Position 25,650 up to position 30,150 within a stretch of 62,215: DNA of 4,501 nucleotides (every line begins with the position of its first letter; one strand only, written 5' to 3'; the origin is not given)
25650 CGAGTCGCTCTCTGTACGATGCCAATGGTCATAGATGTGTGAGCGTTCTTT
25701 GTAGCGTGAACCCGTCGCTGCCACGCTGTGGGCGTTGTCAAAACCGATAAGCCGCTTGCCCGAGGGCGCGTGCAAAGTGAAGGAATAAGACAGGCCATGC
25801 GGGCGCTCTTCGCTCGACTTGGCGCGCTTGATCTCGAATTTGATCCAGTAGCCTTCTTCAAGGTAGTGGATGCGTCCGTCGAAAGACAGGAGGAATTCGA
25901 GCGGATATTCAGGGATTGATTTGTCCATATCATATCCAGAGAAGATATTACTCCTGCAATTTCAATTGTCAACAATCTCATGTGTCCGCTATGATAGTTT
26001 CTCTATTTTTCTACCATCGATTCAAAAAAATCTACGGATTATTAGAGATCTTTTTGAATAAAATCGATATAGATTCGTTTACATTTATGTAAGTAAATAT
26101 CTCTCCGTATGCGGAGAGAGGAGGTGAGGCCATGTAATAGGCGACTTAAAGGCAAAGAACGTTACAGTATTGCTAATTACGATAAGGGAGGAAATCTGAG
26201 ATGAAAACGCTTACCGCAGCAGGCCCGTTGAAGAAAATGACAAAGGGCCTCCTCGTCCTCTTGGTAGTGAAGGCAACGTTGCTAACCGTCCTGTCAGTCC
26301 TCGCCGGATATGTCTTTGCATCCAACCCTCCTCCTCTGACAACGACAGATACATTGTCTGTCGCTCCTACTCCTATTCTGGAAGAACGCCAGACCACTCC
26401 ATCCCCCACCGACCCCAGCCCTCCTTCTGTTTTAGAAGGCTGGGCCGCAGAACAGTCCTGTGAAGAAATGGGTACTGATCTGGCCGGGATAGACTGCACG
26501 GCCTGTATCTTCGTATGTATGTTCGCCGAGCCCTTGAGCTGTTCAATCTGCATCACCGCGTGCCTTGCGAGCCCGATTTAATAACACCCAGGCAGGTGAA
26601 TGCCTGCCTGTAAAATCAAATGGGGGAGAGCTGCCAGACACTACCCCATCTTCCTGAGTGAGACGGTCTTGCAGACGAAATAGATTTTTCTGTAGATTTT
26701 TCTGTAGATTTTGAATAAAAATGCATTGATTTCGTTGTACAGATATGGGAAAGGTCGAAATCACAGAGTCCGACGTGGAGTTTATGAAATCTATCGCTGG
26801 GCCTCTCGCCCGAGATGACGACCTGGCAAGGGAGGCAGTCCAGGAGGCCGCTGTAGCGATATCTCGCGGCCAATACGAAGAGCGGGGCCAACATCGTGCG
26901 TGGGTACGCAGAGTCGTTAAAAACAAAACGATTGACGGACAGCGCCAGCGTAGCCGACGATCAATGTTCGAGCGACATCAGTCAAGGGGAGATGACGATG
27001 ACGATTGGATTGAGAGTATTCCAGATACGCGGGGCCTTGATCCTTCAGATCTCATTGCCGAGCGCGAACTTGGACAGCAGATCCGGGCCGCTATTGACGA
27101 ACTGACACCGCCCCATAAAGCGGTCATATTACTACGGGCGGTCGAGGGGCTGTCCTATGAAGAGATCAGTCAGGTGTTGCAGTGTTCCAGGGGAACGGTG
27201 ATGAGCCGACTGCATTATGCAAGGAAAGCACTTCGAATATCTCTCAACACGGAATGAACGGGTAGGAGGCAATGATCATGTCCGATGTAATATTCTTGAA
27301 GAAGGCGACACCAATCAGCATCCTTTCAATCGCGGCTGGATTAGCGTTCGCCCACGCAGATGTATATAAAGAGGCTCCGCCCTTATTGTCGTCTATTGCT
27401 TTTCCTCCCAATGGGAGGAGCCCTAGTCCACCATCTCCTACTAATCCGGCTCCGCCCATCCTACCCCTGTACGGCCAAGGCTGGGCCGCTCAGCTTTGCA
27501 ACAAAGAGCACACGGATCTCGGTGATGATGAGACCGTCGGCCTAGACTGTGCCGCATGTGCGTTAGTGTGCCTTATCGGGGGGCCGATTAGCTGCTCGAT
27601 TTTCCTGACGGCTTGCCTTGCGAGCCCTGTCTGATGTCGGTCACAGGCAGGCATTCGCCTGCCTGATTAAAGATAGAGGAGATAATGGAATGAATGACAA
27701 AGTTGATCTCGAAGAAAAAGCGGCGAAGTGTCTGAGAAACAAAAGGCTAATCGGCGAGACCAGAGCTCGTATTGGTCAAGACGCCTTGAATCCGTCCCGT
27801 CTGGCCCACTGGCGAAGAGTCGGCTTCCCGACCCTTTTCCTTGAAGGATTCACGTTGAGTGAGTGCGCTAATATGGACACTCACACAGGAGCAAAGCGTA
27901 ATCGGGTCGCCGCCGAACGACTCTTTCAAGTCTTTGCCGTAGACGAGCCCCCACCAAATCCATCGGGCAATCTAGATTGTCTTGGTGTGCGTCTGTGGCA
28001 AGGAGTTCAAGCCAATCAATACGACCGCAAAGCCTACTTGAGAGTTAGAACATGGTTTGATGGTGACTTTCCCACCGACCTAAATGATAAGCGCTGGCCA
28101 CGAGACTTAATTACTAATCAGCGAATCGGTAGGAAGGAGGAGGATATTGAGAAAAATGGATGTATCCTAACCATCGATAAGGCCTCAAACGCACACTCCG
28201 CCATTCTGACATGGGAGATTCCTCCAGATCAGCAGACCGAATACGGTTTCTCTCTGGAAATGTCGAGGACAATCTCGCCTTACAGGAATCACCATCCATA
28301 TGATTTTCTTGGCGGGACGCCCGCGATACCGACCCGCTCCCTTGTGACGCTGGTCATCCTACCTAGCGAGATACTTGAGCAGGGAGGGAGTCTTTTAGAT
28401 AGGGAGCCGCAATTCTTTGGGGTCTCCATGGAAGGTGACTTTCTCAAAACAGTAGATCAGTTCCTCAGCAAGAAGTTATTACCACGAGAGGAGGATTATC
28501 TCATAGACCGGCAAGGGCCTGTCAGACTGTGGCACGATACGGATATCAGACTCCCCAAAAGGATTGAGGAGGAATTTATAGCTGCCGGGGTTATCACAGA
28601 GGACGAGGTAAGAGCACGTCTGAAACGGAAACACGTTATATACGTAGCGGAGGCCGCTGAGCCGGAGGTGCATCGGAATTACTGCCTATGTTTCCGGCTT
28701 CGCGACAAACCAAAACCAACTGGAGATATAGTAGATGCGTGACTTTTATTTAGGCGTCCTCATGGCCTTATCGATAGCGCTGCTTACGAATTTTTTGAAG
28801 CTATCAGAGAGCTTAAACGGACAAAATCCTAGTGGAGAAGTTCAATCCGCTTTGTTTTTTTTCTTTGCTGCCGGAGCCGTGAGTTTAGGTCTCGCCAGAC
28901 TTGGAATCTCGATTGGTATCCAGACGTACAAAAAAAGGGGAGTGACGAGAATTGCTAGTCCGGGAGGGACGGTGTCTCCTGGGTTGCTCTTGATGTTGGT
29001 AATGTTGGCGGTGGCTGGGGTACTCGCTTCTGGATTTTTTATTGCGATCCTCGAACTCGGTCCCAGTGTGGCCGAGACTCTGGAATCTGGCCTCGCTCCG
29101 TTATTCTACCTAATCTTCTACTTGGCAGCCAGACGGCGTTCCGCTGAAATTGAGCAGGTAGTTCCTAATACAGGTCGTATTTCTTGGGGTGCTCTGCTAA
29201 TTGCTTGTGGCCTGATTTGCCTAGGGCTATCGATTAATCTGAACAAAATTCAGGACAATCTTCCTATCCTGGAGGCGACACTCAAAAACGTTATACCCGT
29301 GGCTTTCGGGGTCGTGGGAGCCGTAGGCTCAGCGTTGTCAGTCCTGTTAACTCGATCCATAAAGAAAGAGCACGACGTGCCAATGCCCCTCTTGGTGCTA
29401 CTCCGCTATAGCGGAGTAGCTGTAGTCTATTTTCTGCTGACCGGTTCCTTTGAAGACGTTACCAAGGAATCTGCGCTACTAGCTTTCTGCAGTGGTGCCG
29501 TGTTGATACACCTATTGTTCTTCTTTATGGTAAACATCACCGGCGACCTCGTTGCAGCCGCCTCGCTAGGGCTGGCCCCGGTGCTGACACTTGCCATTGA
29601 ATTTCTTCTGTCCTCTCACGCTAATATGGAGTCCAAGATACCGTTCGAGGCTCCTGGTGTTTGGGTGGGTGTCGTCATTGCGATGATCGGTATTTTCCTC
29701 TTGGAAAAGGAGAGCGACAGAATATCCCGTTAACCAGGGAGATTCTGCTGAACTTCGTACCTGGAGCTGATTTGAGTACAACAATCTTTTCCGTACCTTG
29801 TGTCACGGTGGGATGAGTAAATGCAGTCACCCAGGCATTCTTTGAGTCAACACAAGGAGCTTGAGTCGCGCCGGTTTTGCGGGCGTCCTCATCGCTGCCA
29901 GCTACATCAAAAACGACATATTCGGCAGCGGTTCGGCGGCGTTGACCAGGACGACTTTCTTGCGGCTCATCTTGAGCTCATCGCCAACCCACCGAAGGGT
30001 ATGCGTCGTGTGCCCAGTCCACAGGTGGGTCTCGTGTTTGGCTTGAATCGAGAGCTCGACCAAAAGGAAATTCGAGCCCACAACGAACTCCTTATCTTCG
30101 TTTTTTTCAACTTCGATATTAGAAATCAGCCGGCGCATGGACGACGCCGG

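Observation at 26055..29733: Candidate new system: ECF sigma factor flanked by two paralogous secreted Cys-rich hairpin peptides, plus unknown protein and EamA transporter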

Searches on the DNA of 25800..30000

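Call 82: search_rna_families(source=window, start=25800, end=30000, threshold=evalue, max_evalue=1)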
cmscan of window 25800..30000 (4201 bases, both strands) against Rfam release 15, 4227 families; matches with E-value up to 1: 0.
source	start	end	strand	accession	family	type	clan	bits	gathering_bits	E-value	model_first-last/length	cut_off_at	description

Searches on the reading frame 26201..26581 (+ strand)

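Call 3: search_protein_families(library=pfam, proteins=[window:26201-26581:+], max_evalue=0.1)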
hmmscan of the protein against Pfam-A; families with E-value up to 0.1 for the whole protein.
window:26201-26581:+ (126 aa): 0 families

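Call 4: search_protein_families(library=ncbifam, proteins=[window:26201-26581:+], max_evalue=0.1)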
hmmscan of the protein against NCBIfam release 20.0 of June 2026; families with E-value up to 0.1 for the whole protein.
window:26201-26581:+ (126 aa): 0 families

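Call 37: search_protein_families(library=pfam, proteins=[window:26201-26581:+], max_evalue=10)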
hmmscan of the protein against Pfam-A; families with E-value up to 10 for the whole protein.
window:26201-26581:+ (126 aa): 1 family
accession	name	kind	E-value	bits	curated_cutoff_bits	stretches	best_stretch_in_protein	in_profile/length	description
PF12837.12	Fer4_6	-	1.2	9.7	25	1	97-108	10-21/24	4Fe-4S binding domain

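Call 38: search_protein_families(library=padloc, proteins=[window:26201-26581:+], max_evalue=1)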
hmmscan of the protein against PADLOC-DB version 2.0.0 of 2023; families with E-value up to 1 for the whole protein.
window:26201-26581:+ (126 aa): 0 families

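Call 39: search_protein_families(library=phrogs, proteins=[window:26201-26581:+], max_evalue=1)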
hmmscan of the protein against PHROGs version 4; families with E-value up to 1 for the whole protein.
window:26201-26581:+ (126 aa): 1 family
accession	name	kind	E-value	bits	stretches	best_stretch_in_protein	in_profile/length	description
phrog_13280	-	unknown function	0.14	13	1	17-54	8-45/67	-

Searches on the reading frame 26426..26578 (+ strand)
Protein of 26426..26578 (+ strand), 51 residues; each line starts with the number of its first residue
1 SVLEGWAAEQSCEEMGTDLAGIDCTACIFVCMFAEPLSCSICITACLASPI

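Call 24: search_protein_representatives(alignment_id=A1)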
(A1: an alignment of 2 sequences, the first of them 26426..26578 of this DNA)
Query: 2 sequences, 56 profile positions. Proteins with E-value up to 0.001 (for the whole library): 2; up to 1e-10: 2; up to 1e-30: 1. The best 2 are listed.
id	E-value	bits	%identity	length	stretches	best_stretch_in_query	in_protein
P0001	7.3e-31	122.0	-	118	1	1-56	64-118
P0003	6.0e-26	106.3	-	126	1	1-56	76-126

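Call 60: search_solved_structures(query=A1, max_evalue=10)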
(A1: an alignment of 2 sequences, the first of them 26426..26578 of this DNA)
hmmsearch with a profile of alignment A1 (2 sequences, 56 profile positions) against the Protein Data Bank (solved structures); distinct sequences matched with E-value up to 10: 4.
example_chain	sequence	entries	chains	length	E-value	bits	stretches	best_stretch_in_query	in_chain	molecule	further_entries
2jzn_A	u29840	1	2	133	0.2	14.9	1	3-26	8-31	Mannose-specific phosphotransferase enzyme IIA component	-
1vsq_A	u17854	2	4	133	0.46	13.8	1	4-26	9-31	Mannose-specific phosphotransferase enzyme IIA component | PTS system mannose-specific EIIAB component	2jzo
1pdo_A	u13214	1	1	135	0.48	13.7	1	4-26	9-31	MANNOSE PERMEASE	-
1vrc_A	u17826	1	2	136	0.49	13.7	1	4-26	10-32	PTS system, mannose-specific IIAB component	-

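Call 63: predict_structure(alignment_id=A1)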
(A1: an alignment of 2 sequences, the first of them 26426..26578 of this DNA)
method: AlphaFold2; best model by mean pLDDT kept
length: 51 residues; sequences in the alignment: 2
mean_pLDDT: 59.3   pTM: 0.35
mean pLDDT of the five models: 59.3, 58.5, 56.1, 52.6, 52.4
residues with pLDDT >= 90: 0; 70-90: 15; 50-70: 20; < 50: 16
segments of 3 or more residues with pLDDT < 50: 1-6, 16-20
pLDDT, mean of each block of 10 residues (from residue 1): 47 49 68 66 67 47
secondary structure, 60 per line:
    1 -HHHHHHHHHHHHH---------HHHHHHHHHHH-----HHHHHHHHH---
elements in order: H2-14 H24-34 H40-48

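Call 68: find_related_loci(query=A1, collection=viral_contigs, flank=5000)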
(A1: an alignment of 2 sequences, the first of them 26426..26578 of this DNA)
Query A1 (51 aa) in viral_contigs; peptide patterns used: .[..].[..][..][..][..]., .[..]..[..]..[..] (x = any residue, [..] = any of these).
66 stretches matched a pattern, but none encodes a relative of the query by tblastn (E <= 1e-3).

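Call 70: find_related_loci(query=A1, collection=metagenome_contigs, flank=6000)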
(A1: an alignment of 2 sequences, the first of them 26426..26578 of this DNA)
Query A1 (51 aa) in metagenome_contigs; peptide patterns used: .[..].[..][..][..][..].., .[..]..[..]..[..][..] (x = any residue, [..] = any of these).
65 stretches matched a pattern; 2 encode a relative of the query (tblastn E <= 1e-3); 2 distinct loci.
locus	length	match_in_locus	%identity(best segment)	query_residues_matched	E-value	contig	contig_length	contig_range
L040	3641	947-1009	62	19-39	9e-6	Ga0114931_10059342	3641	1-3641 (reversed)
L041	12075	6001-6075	58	6-29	4e-5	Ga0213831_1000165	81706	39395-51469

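Call 93: fold_search(model_id=the predicted structure, library=pdb)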
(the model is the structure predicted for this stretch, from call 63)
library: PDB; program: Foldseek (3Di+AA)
matches with E <= 10: 0; with E <= 0.001: 0
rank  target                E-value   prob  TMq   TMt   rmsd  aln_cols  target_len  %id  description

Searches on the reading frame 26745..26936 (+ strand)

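Call 65: search_protein_families(library=pfam, proteins=[window:26745-26936:+], max_evalue=10)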
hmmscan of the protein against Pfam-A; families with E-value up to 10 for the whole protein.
seq(64 aa): 1 family
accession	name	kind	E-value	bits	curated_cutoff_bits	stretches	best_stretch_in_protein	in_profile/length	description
PF04542.20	Sigma70_r2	-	0.00049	20.3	24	1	13-64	8-63/71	Sigma-70 region 2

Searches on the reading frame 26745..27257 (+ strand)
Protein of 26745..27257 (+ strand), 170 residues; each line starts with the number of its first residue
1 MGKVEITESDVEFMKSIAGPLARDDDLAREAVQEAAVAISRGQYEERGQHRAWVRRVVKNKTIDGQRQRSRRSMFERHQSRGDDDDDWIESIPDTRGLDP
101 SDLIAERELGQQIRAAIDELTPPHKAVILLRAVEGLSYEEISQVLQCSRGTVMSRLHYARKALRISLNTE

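Call 3: search_protein_families(library=pfam, proteins=[window:26745-27257:+], max_evalue=0.1)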
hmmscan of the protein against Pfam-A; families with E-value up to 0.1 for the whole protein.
window:26745-27257:+ (170 aa): 11 families
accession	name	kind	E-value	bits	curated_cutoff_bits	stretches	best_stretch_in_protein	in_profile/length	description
PF08281.18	Sigma70_r4_2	-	1.1e-16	60.7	25.7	1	111-163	2-54/54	Sigma-70, region 4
PF04545.22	Sigma70_r4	-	8.8e-13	48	24.1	1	116-164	1-49/50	Sigma-70, region 4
PF07638.17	Sigma70_ECF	-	1.7e-06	28.5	21.1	1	44-167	69-183/185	ECF sigma factor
PF13384.12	HTH_23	-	2.8e-05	24.2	24.6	1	125-156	7-38/50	Homeodomain-like domain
PF04542.20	Sigma70_r2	-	4.8e-05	23.5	24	1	14-72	9-71/71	Sigma-70 region 2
PF22233.2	PhyR_sigma-like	-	0.0022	18.2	27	1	119-154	3-38/50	Response regulator PhyR, sigma-like domain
PF13518.12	HTH_28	-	0.015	15.8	25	1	124-154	1-31/52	Helix-turn-helix domain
PF00196.25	GerE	-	0.022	14.8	23.5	1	128-153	10-35/57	Bacterial regulatory proteins, luxR family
PF14361.12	RsbRD_N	-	0.023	15.8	24.3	0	87-121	15-49/104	RsbT co-antagonist protein rsbRD N-terminal domain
PF20432.4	Xre-like-HTH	-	0.039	14.7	25.8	0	126-165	14-50/63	Antitoxin Xre-like helix-turn-helix domain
PF13551.12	HTH_29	-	0.048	14.2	28.1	1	126-153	2-30/64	Winged helix-turn helix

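Call 4: search_protein_families(library=ncbifam, proteins=[window:26745-27257:+], max_evalue=0.1)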
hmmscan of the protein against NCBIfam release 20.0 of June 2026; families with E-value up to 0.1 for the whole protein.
window:26745-27257:+ (170 aa): 107 families (the best 25 are shown)
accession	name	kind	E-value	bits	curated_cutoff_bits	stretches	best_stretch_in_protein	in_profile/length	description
NF009166.1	PRK12513.1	equivalog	3.2e-22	79.2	206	1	21-169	42-188/193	RNA polymerase sigma factor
NF008888.0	PRK11922.1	equivalog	6.1e-22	78.4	204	1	21-169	50-198/231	RNA polymerase sigma factor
TIGR02937.1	sigma70-ECF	superfamily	1.8e-21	76.4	42.9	1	25-164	26-162/165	sigma-70 family RNA polymerase sigma factor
TIGR02947.1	SigH_actino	hypoth_equivalog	2.8e-19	69.6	251.55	1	21-167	31-179/193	RNA polymerase sigma-70 factor, TIGR02947 family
NF007229.0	PRK09647.1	equivalog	7.4e-19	68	265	1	28-169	71-204/220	RNA polymerase sigma factor SigE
NF007223.0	PRK09641.1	equivalog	1.4e-18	67.4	209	1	24-168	45-185/187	RNA polymerase sigma factor SigW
NF058625.1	sigma_PG0214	equivalog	2.5e-17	63.1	130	1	17-168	20-162/170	GFO_1088 family ECF-type sigma factor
TIGR02985.1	Sig70_bacteroi1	subfamily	2.6e-17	63.5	126.4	1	16-167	16-162/162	RNA polymerase sigma-70 factor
TIGR02983.1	SigE-fam_strep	subfamily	5.6e-17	62.1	141.55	1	14-169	19-160/162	SigE family RNA polymerase sigma factor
NF006550.0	PRK09047.1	equivalog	1.1e-16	60.9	173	1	22-168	33-188/194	RNA polymerase sigma factor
TIGR02948.1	SigW_bacill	equivalog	3.3e-16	59.9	243.1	1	22-167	43-184/187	RNA polymerase sigma factor SigW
TIGR02939.1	RpoE_Sigma70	equivalog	8.4e-16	58.5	236.15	1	25-167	48-186/190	RNA polymerase sigma factor RpoE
NF009185.0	PRK12533.1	equivalog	8.7e-16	58.2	248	1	26-167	54-193/231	RNA polymerase sigma factor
NF006089.0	PRK08241.1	subfamily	1.9e-15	56.8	240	1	28-164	49-201/343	RNA polymerase subunit sigma-70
NF007227.0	PRK09645.1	subfamily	2.7e-15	56.7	202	1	21-168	33-171/177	sigma-70 family RNA polymerase sigma factor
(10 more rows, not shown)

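Call 30: find_homologous_proteins(query=window:26745-27257:+, max_evalue=0.00001)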
Query window:26745-27257:+ (170 aa): 2620 proteins with E <= 0.00001 among 2911 candidates; the best 120 are listed.
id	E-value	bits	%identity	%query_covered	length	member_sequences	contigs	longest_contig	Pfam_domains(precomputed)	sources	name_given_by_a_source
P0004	7.1e-104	363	100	100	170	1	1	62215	PF07638.18,PF04545.23,PF08281.19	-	-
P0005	1.7e-58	215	70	88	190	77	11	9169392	PF13384.13,PF07638.18,PF04545.23,PF04542.21,PF08281.19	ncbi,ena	-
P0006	6.4e-57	210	67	89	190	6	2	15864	PF13384.13,PF07638.18,PF04545.23,PF04542.21,PF08281.19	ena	-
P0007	1.2e-55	206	66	90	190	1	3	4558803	PF13384.13,PF07638.18,PF04545.23,PF04542.21,PF08281.19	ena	-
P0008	2.0e-55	205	68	88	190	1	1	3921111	PF07638.18,PF04545.23,PF04542.21,PF08281.19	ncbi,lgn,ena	-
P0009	6.4e-55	204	66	91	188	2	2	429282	PF13384.13,PF07638.18,PF04545.23,PF04542.21,PF08281.19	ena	-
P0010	2.9e-54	201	69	87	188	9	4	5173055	PF07638.18,PF04545.23,PF04542.21,PF08281.19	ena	-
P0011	3.9e-54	201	65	91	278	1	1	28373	PF07638.18,PF04545.23,PF04542.21,PF08281.19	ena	-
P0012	2.0e-53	199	69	84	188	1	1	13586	PF07638.18,PF04545.23,PF04542.21,PF08281.19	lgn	-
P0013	1.8e-51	192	66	88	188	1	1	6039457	PF07638.18,PF04545.23,PF04542.21,PF08281.19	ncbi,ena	-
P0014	1.1e-50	190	63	89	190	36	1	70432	PF13384.13,PF07638.18,PF04545.23,PF04542.21,PF08281.19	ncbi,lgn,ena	-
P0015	7.1e-45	171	56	89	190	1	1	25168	PF13384.13,PF07638.18,PF04545.23,PF04542.21,PF08281.19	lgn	-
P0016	1.3e-43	167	54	89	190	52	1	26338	PF13384.13,PF07638.18,PF04545.23,PF04542.21,PF08281.19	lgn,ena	-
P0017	1.2e-42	164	55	90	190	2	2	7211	PF07638.18,PF04545.23,PF04542.21,PF08281.19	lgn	-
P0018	1.6e-42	163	54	89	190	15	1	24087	PF13384.13,PF07638.18,PF04545.23,PF04542.21,PF08281.19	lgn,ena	-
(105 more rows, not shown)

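Call 33: find_encoding_contigs(protein=P0005, flank=4000, max_places=4)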
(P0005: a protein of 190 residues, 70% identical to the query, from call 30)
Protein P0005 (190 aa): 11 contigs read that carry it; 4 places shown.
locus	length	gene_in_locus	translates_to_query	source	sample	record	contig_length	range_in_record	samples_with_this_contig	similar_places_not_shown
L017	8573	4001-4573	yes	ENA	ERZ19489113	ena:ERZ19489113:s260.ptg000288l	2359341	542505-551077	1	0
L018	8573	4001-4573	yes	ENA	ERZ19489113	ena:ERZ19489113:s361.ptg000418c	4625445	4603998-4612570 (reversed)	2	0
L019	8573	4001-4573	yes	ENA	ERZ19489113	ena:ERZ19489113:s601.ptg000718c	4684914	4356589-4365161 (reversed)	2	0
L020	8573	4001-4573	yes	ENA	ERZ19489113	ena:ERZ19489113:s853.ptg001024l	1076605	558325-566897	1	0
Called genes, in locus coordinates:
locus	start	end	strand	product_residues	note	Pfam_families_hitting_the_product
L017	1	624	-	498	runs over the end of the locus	PF14238:DUF4340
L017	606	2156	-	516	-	PF23357:DUF7088, PF09822:ABC_transp_aux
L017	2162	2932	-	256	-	PF12679:ABC2_membrane_2, PF12730:ABC2_membrane_4 (weak), PF12698:ABC2_membrane_3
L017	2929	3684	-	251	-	PF00005:ABC_tran, PF13304:AAA_21 (weak)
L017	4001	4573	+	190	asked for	PF07638:Sigma70_ECF, PF13384:HTH_23 (faint), PF04542:Sigma70_r2, PF08281:Sigma70_r4_2, PF04545:Sigma70_r4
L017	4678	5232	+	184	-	-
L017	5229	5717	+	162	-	-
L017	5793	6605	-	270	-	PF02673:BacA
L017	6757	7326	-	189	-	PF00908:dTDP_sugar_isom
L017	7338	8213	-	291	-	PF00483:NTP_transferase, PF12804:NTP_transf_3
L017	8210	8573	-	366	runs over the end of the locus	PF01073:3Beta_HSD, PF01370:Epimerase, PF02719:Polysacc_synt_2, PF04321:RmlD_sub_bind, PF07993:NAD_binding_4 (weak), PF16363:GDP_Man_Dehyd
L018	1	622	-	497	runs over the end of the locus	PF14238:DUF4340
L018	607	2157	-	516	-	PF23357:DUF7088, PF09822:ABC_transp_aux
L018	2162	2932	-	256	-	PF12679:ABC2_membrane_2, PF12730:ABC2_membrane_4 (weak), PF12698:ABC2_membrane_3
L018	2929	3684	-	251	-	PF00005:ABC_tran, PF13304:AAA_21 (weak)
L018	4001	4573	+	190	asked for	PF07638:Sigma70_ECF, PF13384:HTH_23 (faint), PF04542:Sigma70_r2, PF08281:Sigma70_r4_2, PF04545:Sigma70_r4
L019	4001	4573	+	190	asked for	PF07638:Sigma70_ECF, PF13384:HTH_23 (faint), PF04542:Sigma70_r2, PF08281:Sigma70_r4_2, PF04545:Sigma70_r4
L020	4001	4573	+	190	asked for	PF07638:Sigma70_ECF, PF13384:HTH_23 (faint), PF04542:Sigma70_r2, PF08281:Sigma70_r4_2, PF04545:Sigma70_r4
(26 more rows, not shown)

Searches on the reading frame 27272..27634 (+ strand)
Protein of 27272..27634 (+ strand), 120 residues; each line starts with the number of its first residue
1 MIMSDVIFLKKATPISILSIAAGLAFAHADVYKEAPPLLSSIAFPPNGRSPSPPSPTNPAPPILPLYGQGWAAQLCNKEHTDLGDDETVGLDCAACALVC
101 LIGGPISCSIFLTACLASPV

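Call 3: search_protein_families(library=pfam, proteins=[window:27272-27634:+], max_evalue=0.1)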
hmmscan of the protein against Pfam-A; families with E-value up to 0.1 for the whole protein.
window:27272-27634:+ (120 aa): 0 families

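Call 4: search_protein_families(library=ncbifam, proteins=[window:27272-27634:+], max_evalue=0.1)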
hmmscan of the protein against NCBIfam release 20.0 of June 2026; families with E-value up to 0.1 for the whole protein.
window:27272-27634:+ (120 aa): 0 families

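Call 7: find_homologous_proteins(query=window:27272-27634:+, max_evalue=0.01)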
Query window:27272-27634:+ (120 aa): 1 proteins with E <= 0.01 among 22 candidates.
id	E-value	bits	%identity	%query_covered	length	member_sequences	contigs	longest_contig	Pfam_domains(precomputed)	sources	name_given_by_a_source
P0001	4.2e-72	258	100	98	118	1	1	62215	-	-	-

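Call 37: search_protein_families(library=pfam, proteins=[window:27272-27634:+], max_evalue=10)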
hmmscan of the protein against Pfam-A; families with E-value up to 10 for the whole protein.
window:27272-27634:+ (120 aa): 0 families

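Call 38: search_protein_families(library=padloc, proteins=[window:27272-27634:+], max_evalue=1)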
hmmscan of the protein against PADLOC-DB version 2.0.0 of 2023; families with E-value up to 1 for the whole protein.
window:27272-27634:+ (120 aa): 0 families

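Call 39: search_protein_families(library=phrogs, proteins=[window:27272-27634:+], max_evalue=1)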
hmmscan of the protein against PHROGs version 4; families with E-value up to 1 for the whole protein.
window:27272-27634:+ (120 aa): 0 families

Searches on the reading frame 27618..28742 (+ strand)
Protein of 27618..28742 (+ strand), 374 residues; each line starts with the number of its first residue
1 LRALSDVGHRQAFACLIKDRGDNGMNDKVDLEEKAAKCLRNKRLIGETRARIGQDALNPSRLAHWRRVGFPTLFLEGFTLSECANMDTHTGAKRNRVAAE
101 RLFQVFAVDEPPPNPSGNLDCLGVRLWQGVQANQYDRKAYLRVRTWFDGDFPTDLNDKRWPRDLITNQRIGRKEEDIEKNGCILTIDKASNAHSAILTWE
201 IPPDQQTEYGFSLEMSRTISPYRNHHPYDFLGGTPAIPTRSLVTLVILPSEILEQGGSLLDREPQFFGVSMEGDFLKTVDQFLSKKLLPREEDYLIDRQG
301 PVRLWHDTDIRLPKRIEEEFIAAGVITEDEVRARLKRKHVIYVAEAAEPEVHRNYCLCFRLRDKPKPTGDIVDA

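Call 3: search_protein_families(library=pfam, proteins=[window:27618-28742:+], max_evalue=0.1)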
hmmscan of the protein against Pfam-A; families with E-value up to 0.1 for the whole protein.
window:27618-28742:+ (374 aa): 0 families

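Call 4: search_protein_families(library=ncbifam, proteins=[window:27618-28742:+], max_evalue=0.1)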
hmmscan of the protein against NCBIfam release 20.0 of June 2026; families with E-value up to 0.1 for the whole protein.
window:27618-28742:+ (374 aa): 0 families

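Call 12: find_homologous_proteins(query=window:27690-28742:+, max_evalue=0.01)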
Query window:27690-28742:+ (350 aa): 1 proteins with E <= 0.01 among 1478 candidates.
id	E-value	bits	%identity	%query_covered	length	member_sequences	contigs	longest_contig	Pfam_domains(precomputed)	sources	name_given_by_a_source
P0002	2.1e-240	815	100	100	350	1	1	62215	-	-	-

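Call 37: search_protein_families(library=pfam, proteins=[window:27690-28742:+], max_evalue=10)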
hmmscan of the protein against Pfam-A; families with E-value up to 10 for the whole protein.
window:27690-28742:+ (350 aa): 0 families

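Call 38: search_protein_families(library=padloc, proteins=[window:27690-28742:+], max_evalue=1)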
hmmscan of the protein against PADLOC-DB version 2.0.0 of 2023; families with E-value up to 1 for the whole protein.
window:27690-28742:+ (350 aa): 0 families

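Call 39: search_protein_families(library=phrogs, proteins=[window:27690-28742:+], max_evalue=1)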
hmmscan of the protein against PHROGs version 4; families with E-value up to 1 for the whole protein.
window:27690-28742:+ (350 aa): 1 family
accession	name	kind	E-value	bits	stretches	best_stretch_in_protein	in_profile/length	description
phrog_527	-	unknown function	0.054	14.8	1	301-341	51-90/97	-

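Call 71: search_dna_similar(query=window:27690-28742:+, collection=plasmids, mode=protein, max_evalue=0.01)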
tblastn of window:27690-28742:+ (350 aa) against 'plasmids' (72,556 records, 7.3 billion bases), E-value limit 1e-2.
No match.
